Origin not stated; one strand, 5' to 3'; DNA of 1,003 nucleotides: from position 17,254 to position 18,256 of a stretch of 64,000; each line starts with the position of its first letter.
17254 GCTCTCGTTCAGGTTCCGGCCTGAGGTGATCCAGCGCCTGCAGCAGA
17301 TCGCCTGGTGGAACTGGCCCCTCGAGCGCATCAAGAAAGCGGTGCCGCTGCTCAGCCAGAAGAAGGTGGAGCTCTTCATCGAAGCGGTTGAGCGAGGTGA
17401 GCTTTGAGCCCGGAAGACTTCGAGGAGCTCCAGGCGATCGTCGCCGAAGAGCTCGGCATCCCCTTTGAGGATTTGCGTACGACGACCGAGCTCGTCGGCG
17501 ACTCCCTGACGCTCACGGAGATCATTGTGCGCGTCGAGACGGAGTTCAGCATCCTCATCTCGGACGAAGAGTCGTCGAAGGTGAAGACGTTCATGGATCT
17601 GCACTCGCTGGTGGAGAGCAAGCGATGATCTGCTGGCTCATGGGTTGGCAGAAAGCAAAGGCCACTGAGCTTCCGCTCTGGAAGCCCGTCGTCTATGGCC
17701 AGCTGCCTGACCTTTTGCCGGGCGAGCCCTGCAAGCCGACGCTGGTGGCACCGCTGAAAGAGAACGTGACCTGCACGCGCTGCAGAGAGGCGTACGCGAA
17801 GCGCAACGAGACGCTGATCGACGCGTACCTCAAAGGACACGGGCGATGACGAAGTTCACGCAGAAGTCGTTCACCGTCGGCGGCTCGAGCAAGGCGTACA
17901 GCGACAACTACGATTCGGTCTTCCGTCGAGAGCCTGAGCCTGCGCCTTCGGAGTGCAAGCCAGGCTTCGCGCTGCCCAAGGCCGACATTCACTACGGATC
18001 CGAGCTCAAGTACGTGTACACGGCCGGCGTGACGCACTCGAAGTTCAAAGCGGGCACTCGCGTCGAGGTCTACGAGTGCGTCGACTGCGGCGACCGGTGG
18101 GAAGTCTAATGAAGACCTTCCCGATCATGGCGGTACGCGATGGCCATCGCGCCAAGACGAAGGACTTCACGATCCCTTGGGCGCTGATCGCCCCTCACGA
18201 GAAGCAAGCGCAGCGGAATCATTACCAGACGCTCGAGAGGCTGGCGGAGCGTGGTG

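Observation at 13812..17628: Phage-borne sugar-tailoring cassette: RHH regulator, two SAM methyltransferases including a TylF-type O-methyltransferase, a double-domain GT2, a Vat/CatB acetyltransferase and an ACP-like carrier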

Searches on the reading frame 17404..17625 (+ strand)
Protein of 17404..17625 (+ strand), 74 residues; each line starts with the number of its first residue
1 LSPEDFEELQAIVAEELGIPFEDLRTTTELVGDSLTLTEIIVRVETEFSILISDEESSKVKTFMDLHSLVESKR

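Call 4: search_protein_families(library=pfam, proteins=[window:17404-17625:+], max_evalue=0.1)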
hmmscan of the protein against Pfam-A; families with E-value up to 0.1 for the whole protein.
window:17404-17625:+ (74 aa): 3 families
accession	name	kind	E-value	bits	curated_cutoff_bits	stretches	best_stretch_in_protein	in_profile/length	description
PF00550.31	PP-binding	-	3.1e-06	27.8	20.8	1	7-56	1-53/67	Phosphopantetheine attachment site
PF14573.12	PP-binding_2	-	0.0013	19.4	32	1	21-74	35-88/96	Acyl-carrier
PF12162.13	STAT1_TAZ2bind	-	0.0054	16.8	21.6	1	1-13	12-24/25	STAT1 TAZ2 binding domain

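Call 5: search_protein_families(library=phrogs, proteins=[window:17404-17625:+], max_evalue=0.01)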
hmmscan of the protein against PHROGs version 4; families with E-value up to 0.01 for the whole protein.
window:17404-17625:+ (74 aa): 2 families
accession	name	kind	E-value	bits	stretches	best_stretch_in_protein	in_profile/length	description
phrog_5934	-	moron, auxiliary metabolic gene and host takeover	7.9e-09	36.6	1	9-73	19-87/93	acyl carrier protein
phrog_4154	-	moron, auxiliary metabolic gene and host takeover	0.00048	21.4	1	22-56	52-86/108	acyl carrier protein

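Call 18: search_protein_families(library=ncbifam, proteins=[window:17404-17625:+], max_evalue=0.01)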
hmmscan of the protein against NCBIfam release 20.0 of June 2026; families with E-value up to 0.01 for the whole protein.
window:17404-17625:+ (74 aa): 11 families
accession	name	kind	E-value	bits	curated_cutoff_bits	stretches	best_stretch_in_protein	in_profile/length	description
NF002148.0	PRK00982.1-2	subfamily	2.7e-11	43.2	71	1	4-73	4-77/79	acyl carrier protein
NF002150.0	PRK00982.1-4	subfamily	5.9e-10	39.2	66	1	6-73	7-78/80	acyl carrier protein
TIGR00517.1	acyl_carrier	equivalog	1.4e-08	34.5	70.45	1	6-73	5-76/77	acyl carrier protein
NF002147.0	PRK00982.1-1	equivalog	1.8e-07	30.9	84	1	7-71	10-78/83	acyl carrier protein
NF002149.0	PRK00982.1-3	equivalog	2.7e-07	30.4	106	1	8-64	7-67/78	acyl carrier protein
NF002151.0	PRK00982.1-5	equivalog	2.7e-06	27.4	92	1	6-72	5-75/78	acyl carrier protein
NF009104.0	PRK12449.1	equivalog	1.2e-05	25.2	70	1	29-67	34-72/80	acyl carrier protein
NF040636.1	AcpM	exception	2.4e-05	24.3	146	1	8-70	9-75/93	meromycolate extension acyl carrier protein AcpM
NF058660.1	cispen_ACP_AmcB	equivalog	0.00011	22.4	80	1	24-72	29-77/80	cispentacin biosynthesis acyl carrier protein AmcB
NF006031.0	PRK08172.1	equivalog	0.001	19.7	76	1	27-71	31-75/82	acyl carrier protein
NF005798.0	PRK07639.1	equivalog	0.0047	17.3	100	1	22-70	28-75/91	petrobactin biosynthesis protein AsbD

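Call 81: search_solved_structures(query=window:17404-17625:+, max_evalue=0.01, show_alignments=1)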
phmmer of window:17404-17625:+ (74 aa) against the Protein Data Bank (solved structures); distinct sequences matched with E-value up to 0.01: 52.
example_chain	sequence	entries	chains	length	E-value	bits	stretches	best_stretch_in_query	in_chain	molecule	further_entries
1x3o_A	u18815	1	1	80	3e-07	33.6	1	4-72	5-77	acyl carrier protein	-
8gsa_A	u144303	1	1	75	7.6e-07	32.3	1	6-72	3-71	Acyl carrier protein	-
8jfn_B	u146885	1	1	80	1.9e-06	31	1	6-72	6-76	Acyl carrier protein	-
2fq0_A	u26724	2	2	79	2.1e-06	30.9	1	5-71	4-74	acyl carrier protein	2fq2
3gzl_A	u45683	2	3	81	2.1e-06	30.9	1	5-71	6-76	Acyl carrier protein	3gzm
8jfg_G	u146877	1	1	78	2.3e-06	30.8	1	6-72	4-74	Acyl carrier protein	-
2ehs_A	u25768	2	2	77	2.5e-06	30.7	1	7-71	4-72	Acyl carrier protein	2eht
8jfh_E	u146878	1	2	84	2.8e-06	30.5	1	6-72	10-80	Acyl carrier protein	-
4zjb_G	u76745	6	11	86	3e-06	30.4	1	6-72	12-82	Acyl carrier protein | Acyl carrier protein,Acyl carrier protein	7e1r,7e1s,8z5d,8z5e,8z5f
8jfi_G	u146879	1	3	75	3.1e-06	30.4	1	6-72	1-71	Acyl carrier protein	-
5h9g_A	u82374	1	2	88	3.3e-06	30.3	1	6-72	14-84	Acyl carrier protein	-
7e42_A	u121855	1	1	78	3.8e-06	30.1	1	8-65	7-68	Acyl carrier protein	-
6lvt_A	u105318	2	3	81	4.6e-06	29.8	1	4-73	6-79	Acyl carrier protein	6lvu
5h9h_A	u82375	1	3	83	1e-05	28.7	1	6-72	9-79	Acyl carrier protein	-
4dxe_H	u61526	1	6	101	1.1e-05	28.6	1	3-70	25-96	Acyl carrier protein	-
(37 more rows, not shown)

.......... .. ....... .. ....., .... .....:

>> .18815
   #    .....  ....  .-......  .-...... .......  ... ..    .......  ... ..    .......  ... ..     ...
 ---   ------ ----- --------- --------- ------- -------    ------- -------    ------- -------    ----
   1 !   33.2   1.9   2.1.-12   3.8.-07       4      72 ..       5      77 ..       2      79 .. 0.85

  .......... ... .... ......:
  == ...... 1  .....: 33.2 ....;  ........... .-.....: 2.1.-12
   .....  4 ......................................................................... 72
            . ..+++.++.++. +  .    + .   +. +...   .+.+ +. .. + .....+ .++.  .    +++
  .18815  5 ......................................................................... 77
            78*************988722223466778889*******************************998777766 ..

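Call 108: search_protein_families(library=padloc, proteins=[window:17404-17625:+], max_evalue=0.01)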
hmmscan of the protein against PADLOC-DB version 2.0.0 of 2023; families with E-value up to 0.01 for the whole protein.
window:17404-17625:+ (74 aa): 0 families

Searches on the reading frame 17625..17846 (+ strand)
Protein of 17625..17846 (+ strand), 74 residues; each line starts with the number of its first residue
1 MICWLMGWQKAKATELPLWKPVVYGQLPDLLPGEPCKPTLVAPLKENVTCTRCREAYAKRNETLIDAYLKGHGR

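Call 4: search_protein_families(library=pfam, proteins=[window:17625-17846:+], max_evalue=0.1)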
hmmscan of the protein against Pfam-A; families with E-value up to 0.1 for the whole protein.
window:17625-17846:+ (74 aa): 1 family
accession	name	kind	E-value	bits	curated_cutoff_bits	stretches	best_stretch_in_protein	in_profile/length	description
PF23903.1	Phage_zn_bind_2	-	0.035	14.5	27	1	45-63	1-19/44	Phage zinc binding domain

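Call 5: search_protein_families(library=phrogs, proteins=[window:17625-17846:+], max_evalue=0.01)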
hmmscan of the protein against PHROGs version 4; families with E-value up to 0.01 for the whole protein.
window:17625-17846:+ (74 aa): 0 families

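Call 18: search_protein_families(library=ncbifam, proteins=[window:17625-17846:+], max_evalue=0.01)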
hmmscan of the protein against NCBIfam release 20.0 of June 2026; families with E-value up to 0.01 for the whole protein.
window:17625-17846:+ (74 aa): 0 families

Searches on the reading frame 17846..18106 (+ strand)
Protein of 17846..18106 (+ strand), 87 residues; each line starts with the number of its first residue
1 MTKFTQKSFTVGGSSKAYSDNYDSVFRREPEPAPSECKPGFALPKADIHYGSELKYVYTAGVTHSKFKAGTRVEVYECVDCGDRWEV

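Call 4: search_protein_families(library=pfam, proteins=[window:17846-18106:+], max_evalue=0.1)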
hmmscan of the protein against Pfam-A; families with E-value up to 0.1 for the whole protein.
window:17846-18106:+ (87 aa): 1 family
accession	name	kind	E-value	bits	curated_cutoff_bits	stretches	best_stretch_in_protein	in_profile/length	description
PF23455.1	DUF7129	-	0.016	15.4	30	1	74-86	10-22/45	Domain of unknown function (DUF7129)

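Call 5: search_protein_families(library=phrogs, proteins=[window:17846-18106:+], max_evalue=0.01)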
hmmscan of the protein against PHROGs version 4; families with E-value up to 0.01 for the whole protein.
window:17846-18106:+ (87 aa): 0 families

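Call 18: search_protein_families(library=ncbifam, proteins=[window:17846-18106:+], max_evalue=0.01)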
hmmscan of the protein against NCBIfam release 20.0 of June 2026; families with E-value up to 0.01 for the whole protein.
window:17846-18106:+ (87 aa): 0 families
